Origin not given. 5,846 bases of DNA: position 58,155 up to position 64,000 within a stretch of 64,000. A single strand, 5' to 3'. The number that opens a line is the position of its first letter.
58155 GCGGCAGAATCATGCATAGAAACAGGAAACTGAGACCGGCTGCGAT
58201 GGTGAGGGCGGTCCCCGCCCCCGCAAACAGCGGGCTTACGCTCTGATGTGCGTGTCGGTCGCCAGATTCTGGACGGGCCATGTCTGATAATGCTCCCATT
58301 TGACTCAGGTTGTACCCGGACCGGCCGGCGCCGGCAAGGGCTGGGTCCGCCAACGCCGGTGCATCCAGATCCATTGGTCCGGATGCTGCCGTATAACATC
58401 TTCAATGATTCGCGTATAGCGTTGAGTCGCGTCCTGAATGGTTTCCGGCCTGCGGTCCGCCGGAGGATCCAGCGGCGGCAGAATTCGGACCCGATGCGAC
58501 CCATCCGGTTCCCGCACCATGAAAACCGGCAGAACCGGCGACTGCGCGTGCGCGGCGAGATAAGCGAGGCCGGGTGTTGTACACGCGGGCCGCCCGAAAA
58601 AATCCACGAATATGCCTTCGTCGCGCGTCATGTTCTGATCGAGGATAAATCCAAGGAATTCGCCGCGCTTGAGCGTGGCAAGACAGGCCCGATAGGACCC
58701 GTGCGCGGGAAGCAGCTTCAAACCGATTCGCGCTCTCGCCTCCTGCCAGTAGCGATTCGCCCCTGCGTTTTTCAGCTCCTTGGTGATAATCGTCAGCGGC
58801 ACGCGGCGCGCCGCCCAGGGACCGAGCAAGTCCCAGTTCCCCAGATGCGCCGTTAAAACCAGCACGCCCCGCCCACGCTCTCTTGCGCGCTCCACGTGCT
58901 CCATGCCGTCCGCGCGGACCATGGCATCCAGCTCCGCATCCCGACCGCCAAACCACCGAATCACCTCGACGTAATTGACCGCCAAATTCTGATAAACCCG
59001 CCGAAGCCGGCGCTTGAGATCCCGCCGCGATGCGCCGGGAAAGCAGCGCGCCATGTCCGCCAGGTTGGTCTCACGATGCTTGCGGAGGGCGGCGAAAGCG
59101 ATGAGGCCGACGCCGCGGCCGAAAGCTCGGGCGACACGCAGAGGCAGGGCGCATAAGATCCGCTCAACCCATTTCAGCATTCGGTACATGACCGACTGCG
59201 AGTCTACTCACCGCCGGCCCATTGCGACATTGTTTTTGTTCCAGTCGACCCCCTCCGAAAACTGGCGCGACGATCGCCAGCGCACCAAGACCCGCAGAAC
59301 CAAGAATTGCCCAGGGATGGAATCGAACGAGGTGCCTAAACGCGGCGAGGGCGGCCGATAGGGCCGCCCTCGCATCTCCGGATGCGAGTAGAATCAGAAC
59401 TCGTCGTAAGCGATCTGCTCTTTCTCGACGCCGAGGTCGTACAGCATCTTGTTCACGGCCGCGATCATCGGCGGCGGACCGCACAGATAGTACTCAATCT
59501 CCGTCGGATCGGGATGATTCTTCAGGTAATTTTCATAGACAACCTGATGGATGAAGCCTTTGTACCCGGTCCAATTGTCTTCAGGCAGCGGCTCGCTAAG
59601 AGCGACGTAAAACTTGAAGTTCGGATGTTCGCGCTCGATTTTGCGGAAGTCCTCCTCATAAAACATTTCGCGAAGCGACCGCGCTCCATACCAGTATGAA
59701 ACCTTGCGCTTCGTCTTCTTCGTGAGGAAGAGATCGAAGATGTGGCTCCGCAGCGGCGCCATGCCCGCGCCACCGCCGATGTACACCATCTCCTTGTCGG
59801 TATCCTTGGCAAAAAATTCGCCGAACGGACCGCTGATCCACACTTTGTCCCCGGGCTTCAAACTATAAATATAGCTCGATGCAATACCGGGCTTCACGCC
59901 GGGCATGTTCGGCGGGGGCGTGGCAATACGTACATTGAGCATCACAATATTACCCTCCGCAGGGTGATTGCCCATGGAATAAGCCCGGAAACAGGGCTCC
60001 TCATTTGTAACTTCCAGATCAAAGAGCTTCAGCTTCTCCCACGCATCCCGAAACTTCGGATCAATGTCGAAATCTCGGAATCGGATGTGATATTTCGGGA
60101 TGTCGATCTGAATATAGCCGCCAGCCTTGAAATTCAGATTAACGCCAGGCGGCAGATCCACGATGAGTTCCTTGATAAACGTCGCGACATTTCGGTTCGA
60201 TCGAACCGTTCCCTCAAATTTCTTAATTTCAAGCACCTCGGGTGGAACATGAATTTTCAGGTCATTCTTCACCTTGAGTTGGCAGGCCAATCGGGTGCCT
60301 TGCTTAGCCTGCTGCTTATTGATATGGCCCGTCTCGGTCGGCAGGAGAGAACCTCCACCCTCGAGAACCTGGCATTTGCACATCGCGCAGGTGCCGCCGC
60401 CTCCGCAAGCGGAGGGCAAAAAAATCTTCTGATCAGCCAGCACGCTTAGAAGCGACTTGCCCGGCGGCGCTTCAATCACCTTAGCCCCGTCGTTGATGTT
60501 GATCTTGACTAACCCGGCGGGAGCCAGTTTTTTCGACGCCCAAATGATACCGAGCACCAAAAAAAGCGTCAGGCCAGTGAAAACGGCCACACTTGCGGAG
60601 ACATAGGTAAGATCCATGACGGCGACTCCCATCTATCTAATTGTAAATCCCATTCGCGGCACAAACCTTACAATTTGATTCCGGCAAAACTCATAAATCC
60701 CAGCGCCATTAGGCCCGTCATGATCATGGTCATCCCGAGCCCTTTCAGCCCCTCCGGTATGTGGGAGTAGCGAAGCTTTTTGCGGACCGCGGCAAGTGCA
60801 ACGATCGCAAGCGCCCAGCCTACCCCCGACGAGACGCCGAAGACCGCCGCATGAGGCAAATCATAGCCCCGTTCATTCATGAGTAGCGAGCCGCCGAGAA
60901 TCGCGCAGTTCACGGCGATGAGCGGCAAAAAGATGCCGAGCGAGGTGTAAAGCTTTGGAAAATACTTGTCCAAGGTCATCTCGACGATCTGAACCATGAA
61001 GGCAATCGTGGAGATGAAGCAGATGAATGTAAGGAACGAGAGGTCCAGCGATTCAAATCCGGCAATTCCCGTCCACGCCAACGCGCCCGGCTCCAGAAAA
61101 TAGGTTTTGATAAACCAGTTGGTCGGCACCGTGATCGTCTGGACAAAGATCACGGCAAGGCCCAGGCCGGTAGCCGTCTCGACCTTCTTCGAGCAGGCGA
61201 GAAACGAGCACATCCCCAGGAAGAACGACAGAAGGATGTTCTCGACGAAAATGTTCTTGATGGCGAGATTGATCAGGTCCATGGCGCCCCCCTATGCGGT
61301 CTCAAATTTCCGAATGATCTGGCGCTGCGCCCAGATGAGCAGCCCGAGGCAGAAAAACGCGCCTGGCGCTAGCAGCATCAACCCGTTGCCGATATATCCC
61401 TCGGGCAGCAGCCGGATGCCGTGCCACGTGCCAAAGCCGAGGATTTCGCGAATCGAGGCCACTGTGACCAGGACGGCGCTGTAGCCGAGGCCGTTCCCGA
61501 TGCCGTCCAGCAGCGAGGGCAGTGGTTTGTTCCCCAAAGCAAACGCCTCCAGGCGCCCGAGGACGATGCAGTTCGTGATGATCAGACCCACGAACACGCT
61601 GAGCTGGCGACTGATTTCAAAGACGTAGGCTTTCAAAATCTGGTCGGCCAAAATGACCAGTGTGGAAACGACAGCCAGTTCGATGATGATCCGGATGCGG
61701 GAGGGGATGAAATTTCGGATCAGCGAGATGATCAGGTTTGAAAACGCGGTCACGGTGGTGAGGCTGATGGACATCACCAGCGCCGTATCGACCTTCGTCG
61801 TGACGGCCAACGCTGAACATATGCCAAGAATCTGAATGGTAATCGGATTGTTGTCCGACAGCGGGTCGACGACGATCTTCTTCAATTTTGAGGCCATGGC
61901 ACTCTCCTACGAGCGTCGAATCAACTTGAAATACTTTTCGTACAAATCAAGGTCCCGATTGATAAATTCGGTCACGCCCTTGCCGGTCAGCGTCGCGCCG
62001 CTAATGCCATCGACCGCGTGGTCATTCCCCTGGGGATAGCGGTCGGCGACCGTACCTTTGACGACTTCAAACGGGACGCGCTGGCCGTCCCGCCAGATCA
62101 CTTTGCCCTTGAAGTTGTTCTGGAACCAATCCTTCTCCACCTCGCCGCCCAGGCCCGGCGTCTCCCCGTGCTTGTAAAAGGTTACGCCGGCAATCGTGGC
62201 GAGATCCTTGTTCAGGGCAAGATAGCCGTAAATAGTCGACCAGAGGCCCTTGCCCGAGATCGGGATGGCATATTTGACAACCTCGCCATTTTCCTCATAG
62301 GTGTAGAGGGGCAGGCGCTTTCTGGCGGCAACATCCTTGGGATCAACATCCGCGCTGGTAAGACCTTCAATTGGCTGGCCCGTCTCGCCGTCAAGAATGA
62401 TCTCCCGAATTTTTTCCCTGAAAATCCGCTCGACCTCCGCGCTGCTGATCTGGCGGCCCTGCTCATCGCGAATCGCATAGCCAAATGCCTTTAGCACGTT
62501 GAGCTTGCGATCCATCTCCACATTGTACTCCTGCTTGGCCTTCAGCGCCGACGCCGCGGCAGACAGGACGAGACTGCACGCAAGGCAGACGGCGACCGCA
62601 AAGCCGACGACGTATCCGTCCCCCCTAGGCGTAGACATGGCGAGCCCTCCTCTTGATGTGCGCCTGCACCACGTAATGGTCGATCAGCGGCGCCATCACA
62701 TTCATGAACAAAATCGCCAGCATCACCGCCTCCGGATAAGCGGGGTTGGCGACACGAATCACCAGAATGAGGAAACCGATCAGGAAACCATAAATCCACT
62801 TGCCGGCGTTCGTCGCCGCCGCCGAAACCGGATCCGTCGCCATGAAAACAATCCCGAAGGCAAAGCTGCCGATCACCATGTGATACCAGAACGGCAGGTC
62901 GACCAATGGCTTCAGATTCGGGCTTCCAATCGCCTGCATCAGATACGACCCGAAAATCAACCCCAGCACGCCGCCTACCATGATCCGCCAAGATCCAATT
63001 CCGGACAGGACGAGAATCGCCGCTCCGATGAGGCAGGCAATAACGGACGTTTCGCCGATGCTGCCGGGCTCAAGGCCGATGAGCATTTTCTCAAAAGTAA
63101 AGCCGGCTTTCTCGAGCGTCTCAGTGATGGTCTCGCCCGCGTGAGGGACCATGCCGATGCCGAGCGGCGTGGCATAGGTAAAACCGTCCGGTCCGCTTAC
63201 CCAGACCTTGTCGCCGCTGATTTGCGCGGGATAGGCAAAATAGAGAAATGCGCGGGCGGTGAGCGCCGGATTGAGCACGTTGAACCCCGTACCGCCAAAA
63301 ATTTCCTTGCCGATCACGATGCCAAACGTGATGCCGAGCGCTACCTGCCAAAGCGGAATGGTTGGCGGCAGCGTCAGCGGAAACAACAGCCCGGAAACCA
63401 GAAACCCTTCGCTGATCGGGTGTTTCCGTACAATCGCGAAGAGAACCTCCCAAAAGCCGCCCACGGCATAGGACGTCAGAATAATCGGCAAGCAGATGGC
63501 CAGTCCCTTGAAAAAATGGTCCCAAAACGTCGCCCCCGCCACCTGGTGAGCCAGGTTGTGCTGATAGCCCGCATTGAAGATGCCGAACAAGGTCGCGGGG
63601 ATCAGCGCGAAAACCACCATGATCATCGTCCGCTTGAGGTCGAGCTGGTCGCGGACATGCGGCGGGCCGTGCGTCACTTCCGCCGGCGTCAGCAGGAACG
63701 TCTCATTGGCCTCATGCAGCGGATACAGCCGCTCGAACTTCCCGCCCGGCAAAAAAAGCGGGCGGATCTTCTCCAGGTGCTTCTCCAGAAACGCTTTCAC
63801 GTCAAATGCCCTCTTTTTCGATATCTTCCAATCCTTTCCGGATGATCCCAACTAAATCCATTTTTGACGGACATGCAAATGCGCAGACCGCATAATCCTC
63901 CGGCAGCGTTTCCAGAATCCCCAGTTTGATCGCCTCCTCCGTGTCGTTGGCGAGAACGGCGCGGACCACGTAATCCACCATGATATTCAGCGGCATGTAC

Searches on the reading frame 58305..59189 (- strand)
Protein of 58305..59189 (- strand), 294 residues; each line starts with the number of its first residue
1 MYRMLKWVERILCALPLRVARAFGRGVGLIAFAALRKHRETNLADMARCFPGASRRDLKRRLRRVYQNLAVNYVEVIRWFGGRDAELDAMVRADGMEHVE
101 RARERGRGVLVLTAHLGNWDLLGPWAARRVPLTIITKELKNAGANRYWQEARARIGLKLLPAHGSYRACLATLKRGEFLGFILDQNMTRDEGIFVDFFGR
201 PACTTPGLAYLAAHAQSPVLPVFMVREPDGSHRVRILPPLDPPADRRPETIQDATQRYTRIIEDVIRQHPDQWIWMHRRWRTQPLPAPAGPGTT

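Call 58: search_protein_families(library=pfam, proteins=[window:58305-59189:-], max_evalue=0.0001)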
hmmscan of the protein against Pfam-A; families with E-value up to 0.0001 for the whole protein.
window:58305-59189:- (294 aa): 1 family
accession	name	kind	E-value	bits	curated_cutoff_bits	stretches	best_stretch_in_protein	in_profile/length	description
PF03279.18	Lip_A_acyltrans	-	6.3e-56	190.2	22.3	1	10-282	24-295/295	Bacterial lipid A biosynthesis acyltransferase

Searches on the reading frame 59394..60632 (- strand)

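Call 58: search_protein_families(library=pfam, proteins=[window:59394-60632:-], max_evalue=0.0001)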
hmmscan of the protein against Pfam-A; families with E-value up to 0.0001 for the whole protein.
window:59394-60632:- (412 aa): 3 families
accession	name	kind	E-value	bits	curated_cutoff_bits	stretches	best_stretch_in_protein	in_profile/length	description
PF00175.26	NAD_binding_1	-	3.4e-17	63.5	22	1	285-394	2-108/109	Oxidoreductase NAD-binding domain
PF00111.32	Fer2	-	4.5e-13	49.4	21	1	45-122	2-77/77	2Fe-2S iron-sulfur cluster binding domain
PF00970.30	FAD_binding_6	-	3.5e-06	27.7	21.1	1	209-273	42-97/99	Oxidoreductase FAD-binding domain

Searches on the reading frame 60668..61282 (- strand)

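Call 58: search_protein_families(library=pfam, proteins=[window:60668-61282:-], max_evalue=0.0001)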
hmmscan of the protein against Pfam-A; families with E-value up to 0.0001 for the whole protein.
window:60668-61282:- (204 aa): 1 family
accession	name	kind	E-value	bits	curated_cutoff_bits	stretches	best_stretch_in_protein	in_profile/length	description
PF02508.19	Rnf-Nqr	-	2e-53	181.4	23.8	1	4-202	2-173/174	Rnf-Nqr subunit, membrane protein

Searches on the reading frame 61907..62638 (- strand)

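Call 58: search_protein_families(library=pfam, proteins=[window:61907-62638:-], max_evalue=0.0001)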
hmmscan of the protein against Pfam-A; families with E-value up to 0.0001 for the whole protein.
window:61907-62638:- (243 aa): 1 family
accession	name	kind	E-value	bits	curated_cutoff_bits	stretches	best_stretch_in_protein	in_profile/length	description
PF04205.19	FMN_bind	-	4.3e-17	63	22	1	131-228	1-74/77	FMN-binding domain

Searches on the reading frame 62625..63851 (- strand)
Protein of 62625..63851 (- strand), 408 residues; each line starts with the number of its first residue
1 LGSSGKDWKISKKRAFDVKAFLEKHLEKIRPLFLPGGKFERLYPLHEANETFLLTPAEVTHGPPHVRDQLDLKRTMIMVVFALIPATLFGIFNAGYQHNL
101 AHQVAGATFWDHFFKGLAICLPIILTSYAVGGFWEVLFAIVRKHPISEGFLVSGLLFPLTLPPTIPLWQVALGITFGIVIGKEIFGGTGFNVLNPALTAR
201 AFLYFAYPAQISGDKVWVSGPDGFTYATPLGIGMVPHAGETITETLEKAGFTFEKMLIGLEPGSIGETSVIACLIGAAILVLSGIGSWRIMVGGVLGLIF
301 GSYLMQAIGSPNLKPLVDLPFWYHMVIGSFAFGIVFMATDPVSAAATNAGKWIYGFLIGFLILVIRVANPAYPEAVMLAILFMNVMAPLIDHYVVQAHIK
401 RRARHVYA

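Call 58: search_protein_families(library=pfam, proteins=[window:62625-63851:-], max_evalue=0.0001)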
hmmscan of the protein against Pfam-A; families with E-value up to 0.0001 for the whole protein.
window:62625-63851:- (408 aa): 1 family
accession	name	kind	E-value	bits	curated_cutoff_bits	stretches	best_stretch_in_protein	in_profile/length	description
PF03116.20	NQR2_RnfD_RnfE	-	4.9e-98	328.6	27.7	1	60-399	2-295/296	NQR2, RnfD, RnfE family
